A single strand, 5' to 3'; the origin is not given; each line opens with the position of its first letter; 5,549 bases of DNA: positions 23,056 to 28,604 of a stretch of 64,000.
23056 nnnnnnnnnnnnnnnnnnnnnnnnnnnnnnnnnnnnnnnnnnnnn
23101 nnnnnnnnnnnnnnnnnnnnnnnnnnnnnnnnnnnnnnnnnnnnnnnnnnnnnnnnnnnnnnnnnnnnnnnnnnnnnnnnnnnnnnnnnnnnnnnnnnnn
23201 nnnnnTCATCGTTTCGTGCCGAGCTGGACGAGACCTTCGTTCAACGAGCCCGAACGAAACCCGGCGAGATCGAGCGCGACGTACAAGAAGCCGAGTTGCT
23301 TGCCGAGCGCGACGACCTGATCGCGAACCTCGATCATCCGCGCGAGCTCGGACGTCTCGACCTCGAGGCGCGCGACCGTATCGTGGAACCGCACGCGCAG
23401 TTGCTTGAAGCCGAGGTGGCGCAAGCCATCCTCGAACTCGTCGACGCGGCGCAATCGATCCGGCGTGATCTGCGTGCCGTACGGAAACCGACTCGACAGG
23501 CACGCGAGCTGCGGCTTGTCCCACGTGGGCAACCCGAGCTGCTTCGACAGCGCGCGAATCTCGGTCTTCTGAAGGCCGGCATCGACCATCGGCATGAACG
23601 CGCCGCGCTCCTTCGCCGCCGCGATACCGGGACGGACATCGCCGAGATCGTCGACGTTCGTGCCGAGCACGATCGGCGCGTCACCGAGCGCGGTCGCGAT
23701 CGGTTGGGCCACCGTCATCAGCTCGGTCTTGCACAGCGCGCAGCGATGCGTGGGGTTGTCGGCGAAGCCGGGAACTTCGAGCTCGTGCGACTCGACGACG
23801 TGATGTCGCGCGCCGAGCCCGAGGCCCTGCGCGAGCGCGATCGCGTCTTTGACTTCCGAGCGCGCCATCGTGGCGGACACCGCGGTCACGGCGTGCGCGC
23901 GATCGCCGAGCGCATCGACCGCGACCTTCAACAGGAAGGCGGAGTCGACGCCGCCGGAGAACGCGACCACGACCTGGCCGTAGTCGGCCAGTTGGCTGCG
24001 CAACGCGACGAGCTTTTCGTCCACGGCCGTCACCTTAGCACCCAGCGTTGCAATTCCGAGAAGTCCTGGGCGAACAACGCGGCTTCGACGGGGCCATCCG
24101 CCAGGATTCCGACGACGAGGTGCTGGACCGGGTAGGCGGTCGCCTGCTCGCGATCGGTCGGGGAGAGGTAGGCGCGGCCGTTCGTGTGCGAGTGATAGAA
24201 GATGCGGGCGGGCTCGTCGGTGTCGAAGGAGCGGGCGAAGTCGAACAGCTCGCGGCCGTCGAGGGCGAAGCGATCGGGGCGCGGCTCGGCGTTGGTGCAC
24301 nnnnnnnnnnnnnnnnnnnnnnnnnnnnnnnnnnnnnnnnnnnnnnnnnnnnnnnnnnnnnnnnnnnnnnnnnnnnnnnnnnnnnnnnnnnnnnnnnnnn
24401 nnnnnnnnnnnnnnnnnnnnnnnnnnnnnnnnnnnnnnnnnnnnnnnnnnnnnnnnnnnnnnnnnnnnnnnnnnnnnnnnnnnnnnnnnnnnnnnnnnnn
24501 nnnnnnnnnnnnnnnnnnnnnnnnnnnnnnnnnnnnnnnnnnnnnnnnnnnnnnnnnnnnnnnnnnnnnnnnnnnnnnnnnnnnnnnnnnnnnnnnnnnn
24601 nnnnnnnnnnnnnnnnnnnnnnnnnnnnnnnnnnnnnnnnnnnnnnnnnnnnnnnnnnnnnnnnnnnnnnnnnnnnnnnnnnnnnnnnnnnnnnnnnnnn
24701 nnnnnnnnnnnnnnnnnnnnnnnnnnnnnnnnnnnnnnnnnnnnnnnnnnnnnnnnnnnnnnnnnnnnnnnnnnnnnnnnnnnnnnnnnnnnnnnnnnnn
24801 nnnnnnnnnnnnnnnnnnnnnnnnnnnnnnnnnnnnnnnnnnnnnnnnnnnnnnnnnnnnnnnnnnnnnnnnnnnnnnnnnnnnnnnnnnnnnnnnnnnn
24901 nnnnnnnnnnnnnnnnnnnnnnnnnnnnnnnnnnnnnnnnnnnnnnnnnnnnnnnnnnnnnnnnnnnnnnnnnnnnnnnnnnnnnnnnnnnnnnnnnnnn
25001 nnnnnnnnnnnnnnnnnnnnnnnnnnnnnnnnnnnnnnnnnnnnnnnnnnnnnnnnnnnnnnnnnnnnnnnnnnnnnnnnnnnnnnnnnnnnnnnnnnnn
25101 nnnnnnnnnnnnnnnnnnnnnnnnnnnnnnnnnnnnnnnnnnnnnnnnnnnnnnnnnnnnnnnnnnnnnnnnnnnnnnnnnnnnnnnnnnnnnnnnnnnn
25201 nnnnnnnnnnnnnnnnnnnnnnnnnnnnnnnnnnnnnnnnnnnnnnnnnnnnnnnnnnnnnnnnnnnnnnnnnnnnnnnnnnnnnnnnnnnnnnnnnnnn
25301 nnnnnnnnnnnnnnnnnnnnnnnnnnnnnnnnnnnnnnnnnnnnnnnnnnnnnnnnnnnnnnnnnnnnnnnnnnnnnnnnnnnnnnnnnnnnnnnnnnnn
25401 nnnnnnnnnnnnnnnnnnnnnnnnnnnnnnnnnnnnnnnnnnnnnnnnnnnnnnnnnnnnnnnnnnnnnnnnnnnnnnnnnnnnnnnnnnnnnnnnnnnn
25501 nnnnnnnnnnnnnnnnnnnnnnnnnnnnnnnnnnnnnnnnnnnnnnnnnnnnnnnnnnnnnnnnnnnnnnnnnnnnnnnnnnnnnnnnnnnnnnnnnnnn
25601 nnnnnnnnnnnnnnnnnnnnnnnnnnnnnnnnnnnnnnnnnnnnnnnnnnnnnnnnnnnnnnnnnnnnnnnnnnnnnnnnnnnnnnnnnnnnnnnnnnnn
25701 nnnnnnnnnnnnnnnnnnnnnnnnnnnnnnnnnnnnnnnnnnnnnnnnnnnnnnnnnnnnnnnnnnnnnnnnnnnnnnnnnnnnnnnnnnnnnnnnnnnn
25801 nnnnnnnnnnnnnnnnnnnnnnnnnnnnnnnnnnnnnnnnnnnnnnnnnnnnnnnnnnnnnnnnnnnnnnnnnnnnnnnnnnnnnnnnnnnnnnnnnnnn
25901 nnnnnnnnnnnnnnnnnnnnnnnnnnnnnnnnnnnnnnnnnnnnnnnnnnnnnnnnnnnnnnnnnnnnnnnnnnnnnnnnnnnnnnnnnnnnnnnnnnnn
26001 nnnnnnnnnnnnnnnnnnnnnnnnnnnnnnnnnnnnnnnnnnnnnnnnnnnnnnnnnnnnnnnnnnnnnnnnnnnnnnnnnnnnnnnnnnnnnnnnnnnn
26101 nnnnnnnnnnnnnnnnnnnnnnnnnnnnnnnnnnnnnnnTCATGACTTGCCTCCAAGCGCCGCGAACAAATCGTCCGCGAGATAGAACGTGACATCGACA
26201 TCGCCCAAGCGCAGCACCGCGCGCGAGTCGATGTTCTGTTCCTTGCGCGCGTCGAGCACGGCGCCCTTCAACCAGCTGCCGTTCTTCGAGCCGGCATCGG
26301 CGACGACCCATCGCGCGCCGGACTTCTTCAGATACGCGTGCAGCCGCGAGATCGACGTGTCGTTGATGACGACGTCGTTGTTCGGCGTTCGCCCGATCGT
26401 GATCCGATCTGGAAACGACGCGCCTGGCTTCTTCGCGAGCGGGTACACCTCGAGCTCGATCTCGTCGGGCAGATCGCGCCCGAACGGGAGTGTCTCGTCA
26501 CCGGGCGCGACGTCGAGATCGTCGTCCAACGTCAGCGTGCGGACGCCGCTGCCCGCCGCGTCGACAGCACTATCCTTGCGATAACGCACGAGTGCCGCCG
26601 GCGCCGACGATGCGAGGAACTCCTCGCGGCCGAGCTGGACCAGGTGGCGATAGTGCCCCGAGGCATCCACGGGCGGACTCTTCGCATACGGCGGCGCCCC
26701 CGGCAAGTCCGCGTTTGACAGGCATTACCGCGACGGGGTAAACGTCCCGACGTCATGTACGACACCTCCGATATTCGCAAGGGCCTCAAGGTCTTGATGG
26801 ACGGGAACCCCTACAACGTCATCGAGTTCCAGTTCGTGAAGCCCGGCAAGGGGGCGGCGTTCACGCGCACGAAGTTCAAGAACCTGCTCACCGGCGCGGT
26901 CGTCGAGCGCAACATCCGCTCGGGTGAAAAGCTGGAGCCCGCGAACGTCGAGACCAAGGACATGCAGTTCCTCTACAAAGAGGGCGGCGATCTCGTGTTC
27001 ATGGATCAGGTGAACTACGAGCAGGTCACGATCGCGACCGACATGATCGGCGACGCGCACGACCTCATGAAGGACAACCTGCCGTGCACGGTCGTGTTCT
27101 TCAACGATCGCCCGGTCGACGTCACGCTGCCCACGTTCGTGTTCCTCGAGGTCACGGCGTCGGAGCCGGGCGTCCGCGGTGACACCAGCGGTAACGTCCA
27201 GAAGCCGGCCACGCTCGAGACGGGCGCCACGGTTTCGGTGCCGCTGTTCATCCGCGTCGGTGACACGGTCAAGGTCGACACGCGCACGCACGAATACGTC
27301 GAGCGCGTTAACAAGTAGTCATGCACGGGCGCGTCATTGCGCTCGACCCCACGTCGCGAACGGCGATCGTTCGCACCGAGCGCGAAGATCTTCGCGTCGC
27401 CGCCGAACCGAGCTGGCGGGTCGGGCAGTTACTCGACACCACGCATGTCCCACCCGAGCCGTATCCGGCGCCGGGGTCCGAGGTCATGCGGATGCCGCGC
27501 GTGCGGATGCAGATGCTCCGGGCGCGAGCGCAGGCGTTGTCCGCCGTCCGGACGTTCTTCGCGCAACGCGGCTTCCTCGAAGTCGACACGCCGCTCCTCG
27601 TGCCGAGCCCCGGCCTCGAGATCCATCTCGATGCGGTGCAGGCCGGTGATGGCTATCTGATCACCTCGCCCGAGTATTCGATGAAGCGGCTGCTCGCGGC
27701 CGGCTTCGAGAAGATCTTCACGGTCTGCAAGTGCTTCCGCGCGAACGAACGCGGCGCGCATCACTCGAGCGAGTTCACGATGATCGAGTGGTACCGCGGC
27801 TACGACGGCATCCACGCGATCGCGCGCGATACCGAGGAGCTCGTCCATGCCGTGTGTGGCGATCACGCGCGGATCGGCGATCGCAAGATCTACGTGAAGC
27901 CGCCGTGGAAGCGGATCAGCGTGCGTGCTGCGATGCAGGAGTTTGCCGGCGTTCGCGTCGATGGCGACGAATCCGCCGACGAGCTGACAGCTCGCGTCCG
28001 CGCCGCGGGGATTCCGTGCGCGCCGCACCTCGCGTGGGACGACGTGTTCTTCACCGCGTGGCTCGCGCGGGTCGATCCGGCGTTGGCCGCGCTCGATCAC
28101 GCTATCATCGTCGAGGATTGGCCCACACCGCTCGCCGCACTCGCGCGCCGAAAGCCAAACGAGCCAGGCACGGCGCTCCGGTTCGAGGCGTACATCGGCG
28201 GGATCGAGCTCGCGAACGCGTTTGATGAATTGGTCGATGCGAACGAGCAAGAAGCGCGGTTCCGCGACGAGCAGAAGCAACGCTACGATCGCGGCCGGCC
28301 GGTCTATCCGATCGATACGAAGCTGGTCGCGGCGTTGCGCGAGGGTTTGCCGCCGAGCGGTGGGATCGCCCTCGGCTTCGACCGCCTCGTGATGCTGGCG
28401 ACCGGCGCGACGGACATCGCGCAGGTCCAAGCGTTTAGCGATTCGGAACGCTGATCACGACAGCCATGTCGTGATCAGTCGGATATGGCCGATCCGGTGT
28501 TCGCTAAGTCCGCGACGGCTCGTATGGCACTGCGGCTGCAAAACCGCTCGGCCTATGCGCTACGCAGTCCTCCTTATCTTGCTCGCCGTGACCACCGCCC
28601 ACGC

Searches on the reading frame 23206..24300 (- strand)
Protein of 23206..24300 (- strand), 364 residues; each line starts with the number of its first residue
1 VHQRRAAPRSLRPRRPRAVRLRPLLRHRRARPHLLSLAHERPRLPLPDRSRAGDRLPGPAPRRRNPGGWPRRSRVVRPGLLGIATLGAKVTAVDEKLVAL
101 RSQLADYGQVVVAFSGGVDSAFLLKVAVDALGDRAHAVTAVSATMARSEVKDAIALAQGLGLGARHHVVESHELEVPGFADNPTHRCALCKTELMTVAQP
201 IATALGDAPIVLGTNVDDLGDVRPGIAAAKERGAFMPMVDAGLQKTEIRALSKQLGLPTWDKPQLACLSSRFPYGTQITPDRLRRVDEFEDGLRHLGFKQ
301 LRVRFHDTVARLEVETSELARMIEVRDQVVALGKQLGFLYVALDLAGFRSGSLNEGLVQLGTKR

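Call 42: search_protein_families(library=pfam, proteins=[window:23206-24300:-], max_evalue=0.00001)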
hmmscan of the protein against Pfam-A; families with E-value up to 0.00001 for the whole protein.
window:23206-24300:- (364 aa): 1 family
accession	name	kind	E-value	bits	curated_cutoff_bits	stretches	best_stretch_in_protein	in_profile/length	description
PF02540.23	NAD_synthase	-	7.1e-08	32.3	21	1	107-165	18-77/242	NAD synthase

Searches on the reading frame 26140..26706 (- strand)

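Call 42: search_protein_families(library=pfam, proteins=[window:26140-26706:-], max_evalue=0.00001)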
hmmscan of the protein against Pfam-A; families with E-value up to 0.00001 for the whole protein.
window:26140-26706:- (188 aa): 2 families
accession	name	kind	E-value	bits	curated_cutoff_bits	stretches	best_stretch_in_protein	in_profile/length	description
PF00498.31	FHA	-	7.2e-14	52.4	20.7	1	102-168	1-67/67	FHA domain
PF16697.10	Yop-YscD_cpl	-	8.1e-13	48.9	33.2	1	100-175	17-91/94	Inner membrane component of T3SS, cytoplasmic domain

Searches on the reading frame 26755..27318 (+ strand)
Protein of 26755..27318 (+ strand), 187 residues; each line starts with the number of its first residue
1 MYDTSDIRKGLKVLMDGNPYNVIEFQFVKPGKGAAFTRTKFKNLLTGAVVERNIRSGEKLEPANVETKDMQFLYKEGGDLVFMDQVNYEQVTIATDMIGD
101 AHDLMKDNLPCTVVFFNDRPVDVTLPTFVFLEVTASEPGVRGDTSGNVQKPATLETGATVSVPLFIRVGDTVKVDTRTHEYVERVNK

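Call 42: search_protein_families(library=pfam, proteins=[window:26755-27318:+], max_evalue=0.00001)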
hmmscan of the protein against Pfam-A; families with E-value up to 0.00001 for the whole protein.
window:26755-27318:+ (187 aa): 3 families
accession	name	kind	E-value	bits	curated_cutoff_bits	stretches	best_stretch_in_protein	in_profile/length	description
PF08207.18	EFP_N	-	3.7e-26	91.3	23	1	4-60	2-58/58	Elongation factor P (EF-P) KOW-like domain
PF09285.17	Elong-fact-P_C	-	4.3e-25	87.6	25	1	130-184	2-56/56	Elongation factor P, C-terminal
PF01132.26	EFP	-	1.8e-20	73.1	27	1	68-121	1-54/54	Elongation factor P (EF-P) OB domain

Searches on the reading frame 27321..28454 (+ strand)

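Call 42: search_protein_families(library=pfam, proteins=[window:27321-28454:+], max_evalue=0.00001)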
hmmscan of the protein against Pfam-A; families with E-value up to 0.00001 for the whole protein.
window:27321-28454:+ (377 aa): 1 family
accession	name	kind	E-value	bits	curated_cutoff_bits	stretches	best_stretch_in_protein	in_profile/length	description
PF00152.25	tRNA-synt_2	-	1.9e-47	162.3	25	1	63-373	19-305/308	tRNA synthetases class II (D, K and N)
